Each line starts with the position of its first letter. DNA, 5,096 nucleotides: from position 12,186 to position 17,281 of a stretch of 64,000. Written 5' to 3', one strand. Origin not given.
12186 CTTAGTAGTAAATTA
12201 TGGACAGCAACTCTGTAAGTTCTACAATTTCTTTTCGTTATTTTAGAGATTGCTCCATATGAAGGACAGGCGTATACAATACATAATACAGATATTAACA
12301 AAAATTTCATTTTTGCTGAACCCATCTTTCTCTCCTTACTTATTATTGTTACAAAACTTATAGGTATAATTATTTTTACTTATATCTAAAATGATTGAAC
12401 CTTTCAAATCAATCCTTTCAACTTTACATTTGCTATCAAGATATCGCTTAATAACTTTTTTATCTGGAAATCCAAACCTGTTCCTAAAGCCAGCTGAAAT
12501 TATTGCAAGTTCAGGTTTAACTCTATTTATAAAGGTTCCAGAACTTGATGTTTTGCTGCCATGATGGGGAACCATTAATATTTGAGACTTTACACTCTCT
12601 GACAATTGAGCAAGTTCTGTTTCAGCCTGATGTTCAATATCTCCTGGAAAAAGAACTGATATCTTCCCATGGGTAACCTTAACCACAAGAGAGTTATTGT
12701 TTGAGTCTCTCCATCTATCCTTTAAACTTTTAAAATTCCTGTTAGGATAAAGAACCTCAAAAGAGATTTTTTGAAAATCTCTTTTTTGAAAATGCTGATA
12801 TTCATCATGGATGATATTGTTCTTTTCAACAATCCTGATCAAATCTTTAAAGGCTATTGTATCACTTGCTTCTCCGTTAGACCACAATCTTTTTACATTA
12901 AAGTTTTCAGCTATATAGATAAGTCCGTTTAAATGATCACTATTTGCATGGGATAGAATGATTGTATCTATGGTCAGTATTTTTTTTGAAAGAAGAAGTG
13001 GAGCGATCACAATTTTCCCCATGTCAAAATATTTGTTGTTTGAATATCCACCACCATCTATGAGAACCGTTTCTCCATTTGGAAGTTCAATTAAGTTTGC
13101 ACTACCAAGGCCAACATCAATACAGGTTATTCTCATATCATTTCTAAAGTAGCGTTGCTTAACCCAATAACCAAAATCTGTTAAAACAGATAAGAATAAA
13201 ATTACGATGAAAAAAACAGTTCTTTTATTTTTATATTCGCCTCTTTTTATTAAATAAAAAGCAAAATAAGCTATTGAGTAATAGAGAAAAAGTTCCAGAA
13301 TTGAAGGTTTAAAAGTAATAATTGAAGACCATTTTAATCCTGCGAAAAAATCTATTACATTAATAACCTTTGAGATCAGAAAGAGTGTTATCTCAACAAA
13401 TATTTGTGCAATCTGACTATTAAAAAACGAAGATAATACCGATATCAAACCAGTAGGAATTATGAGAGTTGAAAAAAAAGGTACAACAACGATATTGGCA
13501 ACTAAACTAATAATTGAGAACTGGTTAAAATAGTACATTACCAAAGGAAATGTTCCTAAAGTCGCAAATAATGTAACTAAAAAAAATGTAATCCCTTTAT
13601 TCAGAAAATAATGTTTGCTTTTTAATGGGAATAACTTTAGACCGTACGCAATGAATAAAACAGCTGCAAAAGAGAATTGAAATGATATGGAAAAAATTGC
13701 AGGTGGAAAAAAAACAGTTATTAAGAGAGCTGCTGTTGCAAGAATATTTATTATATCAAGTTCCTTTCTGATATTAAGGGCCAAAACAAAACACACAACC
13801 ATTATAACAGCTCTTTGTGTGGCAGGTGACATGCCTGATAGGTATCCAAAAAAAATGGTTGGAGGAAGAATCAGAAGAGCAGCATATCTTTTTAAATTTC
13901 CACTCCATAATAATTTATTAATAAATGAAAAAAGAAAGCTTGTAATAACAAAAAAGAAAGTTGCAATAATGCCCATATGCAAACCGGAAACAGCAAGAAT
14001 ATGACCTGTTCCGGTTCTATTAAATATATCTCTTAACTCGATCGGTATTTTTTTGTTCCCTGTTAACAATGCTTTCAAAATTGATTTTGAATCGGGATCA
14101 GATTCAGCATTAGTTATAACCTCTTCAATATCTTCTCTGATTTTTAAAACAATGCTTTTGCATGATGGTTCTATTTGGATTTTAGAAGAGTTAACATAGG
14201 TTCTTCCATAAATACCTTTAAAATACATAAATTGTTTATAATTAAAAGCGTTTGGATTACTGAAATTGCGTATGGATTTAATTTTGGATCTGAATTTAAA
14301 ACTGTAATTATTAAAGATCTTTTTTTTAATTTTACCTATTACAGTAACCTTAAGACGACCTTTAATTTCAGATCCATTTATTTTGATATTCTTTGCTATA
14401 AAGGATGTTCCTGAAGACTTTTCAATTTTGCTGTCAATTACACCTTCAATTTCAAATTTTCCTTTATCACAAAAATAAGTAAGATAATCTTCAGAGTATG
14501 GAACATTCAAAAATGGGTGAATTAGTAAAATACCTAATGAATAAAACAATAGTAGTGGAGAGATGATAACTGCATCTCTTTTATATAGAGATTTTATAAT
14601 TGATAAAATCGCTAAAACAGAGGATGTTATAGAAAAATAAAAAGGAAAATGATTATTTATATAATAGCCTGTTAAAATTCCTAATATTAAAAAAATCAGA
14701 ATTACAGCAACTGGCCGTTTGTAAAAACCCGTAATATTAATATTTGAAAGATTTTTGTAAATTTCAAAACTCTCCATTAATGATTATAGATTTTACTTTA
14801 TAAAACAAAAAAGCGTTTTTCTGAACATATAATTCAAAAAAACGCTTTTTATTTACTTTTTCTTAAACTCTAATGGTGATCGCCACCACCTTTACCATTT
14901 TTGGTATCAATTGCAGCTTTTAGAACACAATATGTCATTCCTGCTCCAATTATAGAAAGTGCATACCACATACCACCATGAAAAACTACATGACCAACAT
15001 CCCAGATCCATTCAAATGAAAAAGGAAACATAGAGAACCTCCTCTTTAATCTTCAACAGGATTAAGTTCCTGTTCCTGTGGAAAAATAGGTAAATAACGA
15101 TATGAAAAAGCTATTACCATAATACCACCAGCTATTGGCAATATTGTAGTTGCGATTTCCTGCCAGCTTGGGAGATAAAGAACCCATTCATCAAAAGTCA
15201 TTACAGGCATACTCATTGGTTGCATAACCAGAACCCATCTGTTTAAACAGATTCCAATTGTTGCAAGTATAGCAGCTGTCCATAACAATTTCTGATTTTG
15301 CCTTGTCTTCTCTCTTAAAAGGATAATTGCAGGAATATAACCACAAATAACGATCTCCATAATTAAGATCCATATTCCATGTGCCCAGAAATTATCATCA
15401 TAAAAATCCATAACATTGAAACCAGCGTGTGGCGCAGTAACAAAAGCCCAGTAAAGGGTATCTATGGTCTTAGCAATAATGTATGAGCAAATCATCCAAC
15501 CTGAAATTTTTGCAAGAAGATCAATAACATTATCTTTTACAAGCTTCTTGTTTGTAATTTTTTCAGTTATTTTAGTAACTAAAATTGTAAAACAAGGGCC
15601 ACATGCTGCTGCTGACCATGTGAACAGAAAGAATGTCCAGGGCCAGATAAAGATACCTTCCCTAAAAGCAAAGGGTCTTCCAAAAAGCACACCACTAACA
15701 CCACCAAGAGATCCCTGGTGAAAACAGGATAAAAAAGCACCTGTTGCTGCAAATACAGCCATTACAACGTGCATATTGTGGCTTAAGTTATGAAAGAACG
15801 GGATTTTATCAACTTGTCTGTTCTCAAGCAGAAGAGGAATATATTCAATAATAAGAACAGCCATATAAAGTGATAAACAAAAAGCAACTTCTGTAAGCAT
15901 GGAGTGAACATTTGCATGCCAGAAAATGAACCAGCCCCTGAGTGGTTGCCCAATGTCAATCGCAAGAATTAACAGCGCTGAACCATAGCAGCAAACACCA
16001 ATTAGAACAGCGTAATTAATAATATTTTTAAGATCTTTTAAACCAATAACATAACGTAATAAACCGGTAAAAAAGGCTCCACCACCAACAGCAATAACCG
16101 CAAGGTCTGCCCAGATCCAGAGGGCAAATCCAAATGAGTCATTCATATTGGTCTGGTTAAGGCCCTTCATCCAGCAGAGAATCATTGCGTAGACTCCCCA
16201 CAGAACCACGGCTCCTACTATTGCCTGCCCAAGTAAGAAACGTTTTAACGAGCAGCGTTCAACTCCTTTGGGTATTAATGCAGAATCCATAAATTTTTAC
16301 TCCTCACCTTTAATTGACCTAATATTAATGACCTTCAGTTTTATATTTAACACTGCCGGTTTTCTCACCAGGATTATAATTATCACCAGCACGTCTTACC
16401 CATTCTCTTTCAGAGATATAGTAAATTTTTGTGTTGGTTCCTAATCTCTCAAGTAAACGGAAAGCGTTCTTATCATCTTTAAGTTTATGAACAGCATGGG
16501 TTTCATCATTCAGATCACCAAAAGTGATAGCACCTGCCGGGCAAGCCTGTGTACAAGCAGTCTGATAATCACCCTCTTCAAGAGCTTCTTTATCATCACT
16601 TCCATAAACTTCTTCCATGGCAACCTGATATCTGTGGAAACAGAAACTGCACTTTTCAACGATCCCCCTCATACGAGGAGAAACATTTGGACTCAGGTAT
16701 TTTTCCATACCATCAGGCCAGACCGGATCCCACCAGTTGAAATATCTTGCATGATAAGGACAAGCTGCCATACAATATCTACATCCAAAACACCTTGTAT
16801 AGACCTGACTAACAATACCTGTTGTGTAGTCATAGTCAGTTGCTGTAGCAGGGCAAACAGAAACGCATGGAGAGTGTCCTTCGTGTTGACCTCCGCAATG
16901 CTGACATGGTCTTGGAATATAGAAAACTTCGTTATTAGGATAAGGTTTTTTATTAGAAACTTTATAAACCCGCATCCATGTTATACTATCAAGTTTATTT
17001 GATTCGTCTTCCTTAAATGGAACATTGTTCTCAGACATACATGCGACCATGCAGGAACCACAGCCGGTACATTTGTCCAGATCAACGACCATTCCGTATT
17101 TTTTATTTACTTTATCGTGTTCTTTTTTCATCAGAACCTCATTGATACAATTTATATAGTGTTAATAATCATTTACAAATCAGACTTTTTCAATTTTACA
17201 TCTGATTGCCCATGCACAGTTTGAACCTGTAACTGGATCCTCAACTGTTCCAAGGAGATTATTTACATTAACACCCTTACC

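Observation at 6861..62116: Dense family of MITE-like elements with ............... inverted termini and 4-bp AT-only target duplications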

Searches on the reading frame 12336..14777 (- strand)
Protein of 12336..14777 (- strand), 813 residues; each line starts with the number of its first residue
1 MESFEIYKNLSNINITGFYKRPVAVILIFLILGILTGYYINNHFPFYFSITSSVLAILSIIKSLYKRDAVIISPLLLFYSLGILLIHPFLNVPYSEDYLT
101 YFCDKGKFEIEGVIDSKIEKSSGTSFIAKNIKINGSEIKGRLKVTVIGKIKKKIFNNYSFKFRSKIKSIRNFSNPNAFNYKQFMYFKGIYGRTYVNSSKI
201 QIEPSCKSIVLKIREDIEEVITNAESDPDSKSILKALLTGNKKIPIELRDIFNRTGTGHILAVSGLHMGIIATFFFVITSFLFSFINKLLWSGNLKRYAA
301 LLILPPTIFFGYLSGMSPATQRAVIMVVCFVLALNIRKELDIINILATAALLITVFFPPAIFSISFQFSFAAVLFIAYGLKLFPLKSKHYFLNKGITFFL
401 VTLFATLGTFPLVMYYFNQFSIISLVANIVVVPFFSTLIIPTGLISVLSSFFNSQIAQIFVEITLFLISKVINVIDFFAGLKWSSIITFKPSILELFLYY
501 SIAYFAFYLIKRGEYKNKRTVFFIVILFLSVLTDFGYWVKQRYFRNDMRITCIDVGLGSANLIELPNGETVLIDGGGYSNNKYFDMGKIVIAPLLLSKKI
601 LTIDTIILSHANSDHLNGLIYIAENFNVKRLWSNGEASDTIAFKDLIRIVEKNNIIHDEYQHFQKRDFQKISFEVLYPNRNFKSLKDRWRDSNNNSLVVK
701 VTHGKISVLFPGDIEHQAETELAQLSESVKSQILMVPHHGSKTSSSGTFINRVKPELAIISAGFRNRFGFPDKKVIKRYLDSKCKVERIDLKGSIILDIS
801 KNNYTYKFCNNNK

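Call 15: find_encoding_contigs(protein=window:12336-14777:-, flank=2000, max_places=4)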
Protein window:12336-14777:- (813 aa): no gene with exactly this product is on record in the collection.

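Call 70: search_protein_families(library=pfam, proteins=[window:12336-14777:-], max_evalue=0.00001)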
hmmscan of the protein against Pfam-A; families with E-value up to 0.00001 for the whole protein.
window:12336-14777:- (813 aa): 3 families
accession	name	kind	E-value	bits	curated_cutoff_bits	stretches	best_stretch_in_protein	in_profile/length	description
PF03772.21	Competence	-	7.8e-61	206.2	23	1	237-512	1-269/270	Competence protein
PF13567.11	DUF4131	-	4.3e-17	62.7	31.6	1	44-199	3-163/165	Domain of unknown function (DUF4131)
PF00753.33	Lactamase_B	-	3e-12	47.3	22.7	1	554-636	2-77/196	Metallo-beta-lactamase superfamily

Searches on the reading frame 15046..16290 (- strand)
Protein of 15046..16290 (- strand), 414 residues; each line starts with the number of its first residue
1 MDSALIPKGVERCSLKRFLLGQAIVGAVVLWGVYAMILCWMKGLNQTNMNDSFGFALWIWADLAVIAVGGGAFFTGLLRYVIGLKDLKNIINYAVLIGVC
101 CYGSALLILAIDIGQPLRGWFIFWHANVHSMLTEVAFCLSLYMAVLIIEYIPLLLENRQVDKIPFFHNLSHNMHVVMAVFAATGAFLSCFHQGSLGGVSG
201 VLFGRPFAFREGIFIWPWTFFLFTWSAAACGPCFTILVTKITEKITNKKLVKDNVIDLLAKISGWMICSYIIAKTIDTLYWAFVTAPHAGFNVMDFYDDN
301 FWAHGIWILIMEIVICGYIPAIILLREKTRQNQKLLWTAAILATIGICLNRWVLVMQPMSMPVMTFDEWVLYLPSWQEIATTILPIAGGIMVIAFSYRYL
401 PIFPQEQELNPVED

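Call 70: search_protein_families(library=pfam, proteins=[window:15046-16290:-], max_evalue=0.00001)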
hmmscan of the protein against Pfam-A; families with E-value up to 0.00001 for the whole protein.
window:15046-16290:- (414 aa): 1 family
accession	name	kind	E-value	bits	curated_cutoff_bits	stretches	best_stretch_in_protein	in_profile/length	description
PF03916.19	NrfD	-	7.8e-13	49.2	25.8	1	45-357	3-307/313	Polysulphide reductase, NrfD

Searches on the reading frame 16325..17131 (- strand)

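Call 70: search_protein_families(library=pfam, proteins=[window:16325-17131:-], max_evalue=0.00001)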
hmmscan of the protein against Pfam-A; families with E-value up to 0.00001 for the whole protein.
window:16325-17131:- (268 aa): 9 families
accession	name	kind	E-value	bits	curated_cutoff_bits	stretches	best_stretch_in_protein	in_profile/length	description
PF12838.12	Fer4_7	-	7.3e-15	55.6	27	1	113-201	1-52/52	4Fe-4S dicluster domain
PF13237.11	Fer4_10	-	1.5e-13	50.9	25.5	0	14-94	2-53/53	4Fe-4S dicluster domain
PF13187.11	Fer4_9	-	3e-12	46.8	27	1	20-96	1-50/52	4Fe-4S dicluster domain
PF12797.12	Fer4_2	-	1e-11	44.4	24.5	1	13-31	2-20/22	4Fe-4S binding domain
PF13247.11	Fer4_11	-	1.2e-11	45.1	26.2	1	69-133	3-63/100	4Fe-4S dicluster domain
PF25160.1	LdpA_Fe-S-bd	-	1.6e-09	37.9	27.6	1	86-127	6-41/49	LdpA Fe-S cluster-binding domain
PF12837.12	Fer4_6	-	3.1e-09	36.8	25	0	15-32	3-20/24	4Fe-4S binding domain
PF00037.32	Fer4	-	2.4e-08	33.9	21.1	0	15-31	2-18/24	4Fe-4S binding domain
PF13183.11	Fer4_8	-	8.8e-07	29.8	27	0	18-95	2-66/68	4Fe-4S dicluster domain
